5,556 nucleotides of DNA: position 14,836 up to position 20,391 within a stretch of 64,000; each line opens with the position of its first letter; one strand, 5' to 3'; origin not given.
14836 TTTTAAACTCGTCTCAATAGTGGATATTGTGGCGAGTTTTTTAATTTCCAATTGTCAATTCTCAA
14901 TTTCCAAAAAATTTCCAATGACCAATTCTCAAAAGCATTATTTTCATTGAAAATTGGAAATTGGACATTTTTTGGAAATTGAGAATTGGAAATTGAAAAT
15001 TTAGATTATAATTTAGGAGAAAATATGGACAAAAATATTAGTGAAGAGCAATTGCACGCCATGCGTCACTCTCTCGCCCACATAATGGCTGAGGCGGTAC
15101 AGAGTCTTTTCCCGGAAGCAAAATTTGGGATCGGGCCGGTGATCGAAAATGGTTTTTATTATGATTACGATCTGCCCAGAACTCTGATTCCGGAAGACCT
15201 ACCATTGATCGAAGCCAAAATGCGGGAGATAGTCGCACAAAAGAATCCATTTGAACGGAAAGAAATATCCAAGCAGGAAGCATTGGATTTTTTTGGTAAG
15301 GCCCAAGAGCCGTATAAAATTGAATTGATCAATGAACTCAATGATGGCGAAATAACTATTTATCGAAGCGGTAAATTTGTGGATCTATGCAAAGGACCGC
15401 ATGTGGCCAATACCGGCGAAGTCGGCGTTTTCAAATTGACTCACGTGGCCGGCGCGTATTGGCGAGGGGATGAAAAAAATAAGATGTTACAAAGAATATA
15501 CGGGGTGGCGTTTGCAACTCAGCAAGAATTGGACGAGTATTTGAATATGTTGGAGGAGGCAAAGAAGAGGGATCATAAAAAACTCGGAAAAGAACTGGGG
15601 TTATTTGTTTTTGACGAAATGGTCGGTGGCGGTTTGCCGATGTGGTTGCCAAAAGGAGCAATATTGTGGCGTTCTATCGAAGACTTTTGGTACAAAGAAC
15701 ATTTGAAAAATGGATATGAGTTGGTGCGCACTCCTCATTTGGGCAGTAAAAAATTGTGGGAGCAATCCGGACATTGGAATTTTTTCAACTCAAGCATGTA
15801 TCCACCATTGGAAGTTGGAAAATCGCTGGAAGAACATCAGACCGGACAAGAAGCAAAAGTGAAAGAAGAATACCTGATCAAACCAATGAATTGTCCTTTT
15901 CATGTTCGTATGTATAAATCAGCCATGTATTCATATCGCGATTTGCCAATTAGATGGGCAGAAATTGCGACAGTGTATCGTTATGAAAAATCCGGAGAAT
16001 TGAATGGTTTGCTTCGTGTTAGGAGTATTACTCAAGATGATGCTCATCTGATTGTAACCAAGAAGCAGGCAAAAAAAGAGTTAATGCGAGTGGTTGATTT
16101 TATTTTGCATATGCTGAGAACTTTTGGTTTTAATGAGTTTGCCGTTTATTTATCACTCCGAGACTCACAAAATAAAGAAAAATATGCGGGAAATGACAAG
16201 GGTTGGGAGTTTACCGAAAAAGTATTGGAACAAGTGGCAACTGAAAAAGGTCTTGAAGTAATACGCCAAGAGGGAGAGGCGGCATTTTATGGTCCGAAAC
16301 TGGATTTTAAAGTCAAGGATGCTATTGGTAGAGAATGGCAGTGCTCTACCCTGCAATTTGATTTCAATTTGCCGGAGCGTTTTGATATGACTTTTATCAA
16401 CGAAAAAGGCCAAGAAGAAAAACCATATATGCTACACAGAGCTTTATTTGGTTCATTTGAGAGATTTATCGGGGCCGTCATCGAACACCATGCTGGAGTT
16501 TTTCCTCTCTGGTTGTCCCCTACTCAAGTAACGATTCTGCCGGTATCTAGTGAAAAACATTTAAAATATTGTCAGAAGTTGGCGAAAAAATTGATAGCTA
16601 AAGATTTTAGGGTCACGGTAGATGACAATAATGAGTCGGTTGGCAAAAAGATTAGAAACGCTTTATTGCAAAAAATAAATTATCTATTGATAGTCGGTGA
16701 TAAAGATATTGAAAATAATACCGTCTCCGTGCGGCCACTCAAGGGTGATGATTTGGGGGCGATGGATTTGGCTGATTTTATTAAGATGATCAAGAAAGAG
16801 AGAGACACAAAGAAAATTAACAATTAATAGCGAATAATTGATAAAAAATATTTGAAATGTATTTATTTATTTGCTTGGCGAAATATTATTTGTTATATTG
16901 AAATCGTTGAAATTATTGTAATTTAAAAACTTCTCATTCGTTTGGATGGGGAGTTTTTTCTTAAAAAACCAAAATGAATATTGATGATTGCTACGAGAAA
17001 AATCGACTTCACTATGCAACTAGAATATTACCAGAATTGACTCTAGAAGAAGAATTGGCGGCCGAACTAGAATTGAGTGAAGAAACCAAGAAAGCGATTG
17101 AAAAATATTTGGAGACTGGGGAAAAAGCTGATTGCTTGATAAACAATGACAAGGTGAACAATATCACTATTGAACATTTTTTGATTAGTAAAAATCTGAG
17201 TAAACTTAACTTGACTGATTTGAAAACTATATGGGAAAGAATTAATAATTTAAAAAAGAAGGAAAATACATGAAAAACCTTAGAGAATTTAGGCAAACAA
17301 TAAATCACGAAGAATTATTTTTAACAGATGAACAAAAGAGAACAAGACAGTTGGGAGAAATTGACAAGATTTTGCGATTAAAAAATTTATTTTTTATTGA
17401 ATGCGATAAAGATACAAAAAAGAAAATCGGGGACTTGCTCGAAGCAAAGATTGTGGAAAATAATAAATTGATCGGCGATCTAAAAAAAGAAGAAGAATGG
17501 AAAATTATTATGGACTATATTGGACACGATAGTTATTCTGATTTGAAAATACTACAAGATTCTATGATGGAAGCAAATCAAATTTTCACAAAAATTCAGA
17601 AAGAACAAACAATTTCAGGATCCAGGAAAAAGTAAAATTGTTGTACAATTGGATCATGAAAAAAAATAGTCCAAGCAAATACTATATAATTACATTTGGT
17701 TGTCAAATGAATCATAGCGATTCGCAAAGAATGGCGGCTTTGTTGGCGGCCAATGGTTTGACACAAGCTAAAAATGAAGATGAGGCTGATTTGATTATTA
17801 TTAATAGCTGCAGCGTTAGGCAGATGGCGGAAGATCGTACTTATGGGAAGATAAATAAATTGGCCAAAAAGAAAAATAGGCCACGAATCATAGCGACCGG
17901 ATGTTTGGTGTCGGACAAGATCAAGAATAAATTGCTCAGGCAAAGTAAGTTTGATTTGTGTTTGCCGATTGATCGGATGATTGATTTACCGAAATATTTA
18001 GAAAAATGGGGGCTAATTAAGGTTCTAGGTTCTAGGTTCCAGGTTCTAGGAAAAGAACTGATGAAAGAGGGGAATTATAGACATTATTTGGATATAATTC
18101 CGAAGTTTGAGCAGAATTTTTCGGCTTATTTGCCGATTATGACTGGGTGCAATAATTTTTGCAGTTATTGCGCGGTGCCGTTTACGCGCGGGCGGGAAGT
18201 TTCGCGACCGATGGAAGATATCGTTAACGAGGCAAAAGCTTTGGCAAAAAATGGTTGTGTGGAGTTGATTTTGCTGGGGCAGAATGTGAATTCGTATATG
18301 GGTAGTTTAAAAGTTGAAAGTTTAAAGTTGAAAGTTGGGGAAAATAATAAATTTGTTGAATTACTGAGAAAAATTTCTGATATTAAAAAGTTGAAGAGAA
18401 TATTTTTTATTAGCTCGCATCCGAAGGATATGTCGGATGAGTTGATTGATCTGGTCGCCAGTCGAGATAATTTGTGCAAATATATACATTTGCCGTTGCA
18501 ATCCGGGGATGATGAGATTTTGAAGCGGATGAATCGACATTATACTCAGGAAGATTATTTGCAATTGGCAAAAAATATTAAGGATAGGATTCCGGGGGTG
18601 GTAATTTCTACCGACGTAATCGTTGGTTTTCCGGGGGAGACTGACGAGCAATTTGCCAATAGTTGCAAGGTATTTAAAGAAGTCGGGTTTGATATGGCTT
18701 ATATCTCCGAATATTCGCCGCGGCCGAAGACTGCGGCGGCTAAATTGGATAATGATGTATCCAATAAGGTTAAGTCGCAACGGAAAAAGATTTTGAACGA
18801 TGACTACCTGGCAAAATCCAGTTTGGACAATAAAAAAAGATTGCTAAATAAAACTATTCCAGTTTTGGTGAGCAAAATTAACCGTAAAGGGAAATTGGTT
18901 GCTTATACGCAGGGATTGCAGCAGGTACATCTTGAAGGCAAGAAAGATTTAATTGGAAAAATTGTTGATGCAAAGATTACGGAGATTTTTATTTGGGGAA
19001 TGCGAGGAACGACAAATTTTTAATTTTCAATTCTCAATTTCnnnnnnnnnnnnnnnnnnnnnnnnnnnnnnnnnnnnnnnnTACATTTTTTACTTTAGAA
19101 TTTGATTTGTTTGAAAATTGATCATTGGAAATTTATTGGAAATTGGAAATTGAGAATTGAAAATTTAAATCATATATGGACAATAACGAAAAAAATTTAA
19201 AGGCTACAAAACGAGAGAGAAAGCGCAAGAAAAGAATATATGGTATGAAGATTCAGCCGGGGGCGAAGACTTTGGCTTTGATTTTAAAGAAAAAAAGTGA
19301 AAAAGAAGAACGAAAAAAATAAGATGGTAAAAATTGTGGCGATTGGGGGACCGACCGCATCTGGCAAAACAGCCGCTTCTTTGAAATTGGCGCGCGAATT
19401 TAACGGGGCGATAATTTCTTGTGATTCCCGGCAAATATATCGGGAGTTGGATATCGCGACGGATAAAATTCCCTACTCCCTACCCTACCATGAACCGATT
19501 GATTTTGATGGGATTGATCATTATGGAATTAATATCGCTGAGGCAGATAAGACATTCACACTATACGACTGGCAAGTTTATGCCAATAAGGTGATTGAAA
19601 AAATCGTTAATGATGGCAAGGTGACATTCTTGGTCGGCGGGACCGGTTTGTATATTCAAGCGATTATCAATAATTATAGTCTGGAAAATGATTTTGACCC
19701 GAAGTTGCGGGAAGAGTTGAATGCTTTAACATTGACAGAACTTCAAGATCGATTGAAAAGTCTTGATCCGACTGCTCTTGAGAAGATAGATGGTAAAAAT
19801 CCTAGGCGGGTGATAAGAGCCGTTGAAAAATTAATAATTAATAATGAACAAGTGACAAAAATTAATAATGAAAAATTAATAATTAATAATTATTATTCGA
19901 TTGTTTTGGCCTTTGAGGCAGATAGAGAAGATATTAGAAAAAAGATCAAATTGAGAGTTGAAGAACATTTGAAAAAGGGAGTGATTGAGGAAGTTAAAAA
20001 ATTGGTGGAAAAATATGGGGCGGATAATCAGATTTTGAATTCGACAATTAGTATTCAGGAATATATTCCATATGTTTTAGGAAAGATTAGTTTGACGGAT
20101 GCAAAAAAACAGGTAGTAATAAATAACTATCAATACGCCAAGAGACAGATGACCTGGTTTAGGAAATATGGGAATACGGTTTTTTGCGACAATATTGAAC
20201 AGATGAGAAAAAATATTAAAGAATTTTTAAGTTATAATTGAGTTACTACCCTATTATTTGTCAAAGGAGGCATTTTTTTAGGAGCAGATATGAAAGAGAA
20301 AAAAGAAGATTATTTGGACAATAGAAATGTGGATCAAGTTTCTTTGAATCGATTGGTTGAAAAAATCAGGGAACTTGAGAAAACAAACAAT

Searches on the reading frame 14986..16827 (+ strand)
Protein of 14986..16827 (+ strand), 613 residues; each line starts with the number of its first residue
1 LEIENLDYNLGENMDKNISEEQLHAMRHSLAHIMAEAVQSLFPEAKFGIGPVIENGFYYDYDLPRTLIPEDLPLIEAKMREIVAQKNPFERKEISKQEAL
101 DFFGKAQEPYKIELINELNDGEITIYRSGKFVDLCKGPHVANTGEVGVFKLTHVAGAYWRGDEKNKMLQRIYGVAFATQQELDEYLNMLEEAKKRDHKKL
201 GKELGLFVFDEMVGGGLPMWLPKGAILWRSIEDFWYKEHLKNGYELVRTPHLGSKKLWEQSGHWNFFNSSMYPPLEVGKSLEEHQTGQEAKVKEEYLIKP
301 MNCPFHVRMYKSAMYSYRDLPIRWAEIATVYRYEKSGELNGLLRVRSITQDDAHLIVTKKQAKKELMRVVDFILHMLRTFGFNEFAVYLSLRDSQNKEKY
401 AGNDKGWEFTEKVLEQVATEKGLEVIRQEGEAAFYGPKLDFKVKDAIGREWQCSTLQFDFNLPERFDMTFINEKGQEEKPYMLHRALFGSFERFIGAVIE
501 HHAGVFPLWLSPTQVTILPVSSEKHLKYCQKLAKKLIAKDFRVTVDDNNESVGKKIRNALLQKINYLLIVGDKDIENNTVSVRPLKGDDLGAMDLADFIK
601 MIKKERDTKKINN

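Call 23: search_protein_families(library=pfam, proteins=[window:14986-16827:+], max_evalue=0.00001)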
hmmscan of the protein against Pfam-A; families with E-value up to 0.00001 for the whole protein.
window:14986-16827:+ (613 aa): 3 families
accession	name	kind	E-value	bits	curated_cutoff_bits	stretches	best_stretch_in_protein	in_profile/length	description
PF00587.30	tRNA-synt_2b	-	2.5e-45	155.1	29.3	1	292-502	7-179/179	tRNA synthetase class II core domain (G, H, P, S and T)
PF03129.25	HGTP_anticodon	-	1.3e-24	86.6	21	1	514-604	1-93/94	Anticodon binding domain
PF07973.19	tRNA_SAD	-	3.5e-18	65.7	24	1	123-172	1-44/44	Threonyl and Alanyl tRNA synthetase second additional domain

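Call 39: find_homologous_proteins(query=window:14986-16827:+, max_evalue=1e-50)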
Query window:14986-16827:+ (613 aa): 8000 proteins with E <= 1e-50 among 8000 candidates; the best 120 are listed.
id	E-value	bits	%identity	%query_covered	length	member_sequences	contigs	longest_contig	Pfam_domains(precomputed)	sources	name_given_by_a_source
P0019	0.0e+0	1357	98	98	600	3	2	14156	PF03129.26,PF00587.31,PF07973.20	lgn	-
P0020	0.0e+0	1119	79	98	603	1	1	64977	PF03129.26,PF00587.31,PF07973.20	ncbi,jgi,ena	ncbi:MAG: threonine--tRNA ligase [Patescibacteria group bacterium]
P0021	0.0e+0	1077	76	98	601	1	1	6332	PF03129.26,PF00587.31,PF07973.20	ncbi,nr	ncbi:threonine--tRNA ligase [Patescibacteria group bacterium]|nr:threonine--tRNA ligase [Patescibact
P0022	0.0e+0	1068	77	97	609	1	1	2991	PF03129.26,PF00587.31,PF07973.20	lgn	-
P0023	4.5e-268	909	64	96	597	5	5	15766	PF03129.26,PF00587.31,PF07973.20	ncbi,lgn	-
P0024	9.9e-267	905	64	95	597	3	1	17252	PF03129.26,PF00587.31,PF07973.20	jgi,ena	-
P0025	7.3e-266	902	65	93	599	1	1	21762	PF03129.26,PF00587.31,PF07973.20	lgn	-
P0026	9.7e-265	898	64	96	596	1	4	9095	PF03129.26,PF00587.31,PF07973.20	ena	-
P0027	5.3e-263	892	64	96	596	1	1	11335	PF03129.26,PF00587.31,PF07973.20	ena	-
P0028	7.5e-263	892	62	96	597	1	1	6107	PF03129.26,PF00587.31,PF07973.20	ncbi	-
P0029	8.7e-263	892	63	97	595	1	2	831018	PF03129.26,PF00587.31,PF07973.20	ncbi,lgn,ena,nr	ncbi:threonine--tRNA ligase [Candidatus Parcubacteria bacterium]|nr:threonine--tRNA ligase [Candidat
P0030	2.7e-262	890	63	96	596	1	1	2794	PF03129.26,PF00587.31,PF07973.20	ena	-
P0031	1.3e-261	888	64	96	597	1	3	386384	PF03129.26,PF00587.31,PF07973.20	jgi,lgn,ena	-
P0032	3.4e-261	886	62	96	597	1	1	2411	PF03129.26,PF00587.31,PF07973.20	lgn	-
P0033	3.4e-261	886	63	96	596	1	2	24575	PF03129.26,PF00587.31,PF07973.20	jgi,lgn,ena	-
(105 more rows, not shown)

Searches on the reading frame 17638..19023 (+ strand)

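Call 23: search_protein_families(library=pfam, proteins=[window:17638-19023:+], max_evalue=0.00001)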
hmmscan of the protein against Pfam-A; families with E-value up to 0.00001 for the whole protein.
window:17638-19023:+ (461 aa): 3 families
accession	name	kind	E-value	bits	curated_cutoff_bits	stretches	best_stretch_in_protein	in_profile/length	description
PF04055.27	Radical_SAM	-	4.9e-32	111.8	29.5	1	166-343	2-163/166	Radical SAM superfamily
PF00919.26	UPF0004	-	1e-25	90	27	1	14-104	1-91/98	Uncharacterized protein family UPF0004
PF01938.26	TRAM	-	2.3e-07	31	21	1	401-449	2-50/61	TRAM domain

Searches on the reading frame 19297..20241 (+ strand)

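Call 23: search_protein_families(library=pfam, proteins=[window:19297-20241:+], max_evalue=0.00001)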
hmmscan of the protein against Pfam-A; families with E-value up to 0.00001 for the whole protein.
window:19297-20241:+ (314 aa): 1 family
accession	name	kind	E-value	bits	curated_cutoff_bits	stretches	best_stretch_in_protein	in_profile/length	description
PF01715.23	IPPT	-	2.6e-57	194.8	23.6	1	46-290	1-242/243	IPP transferase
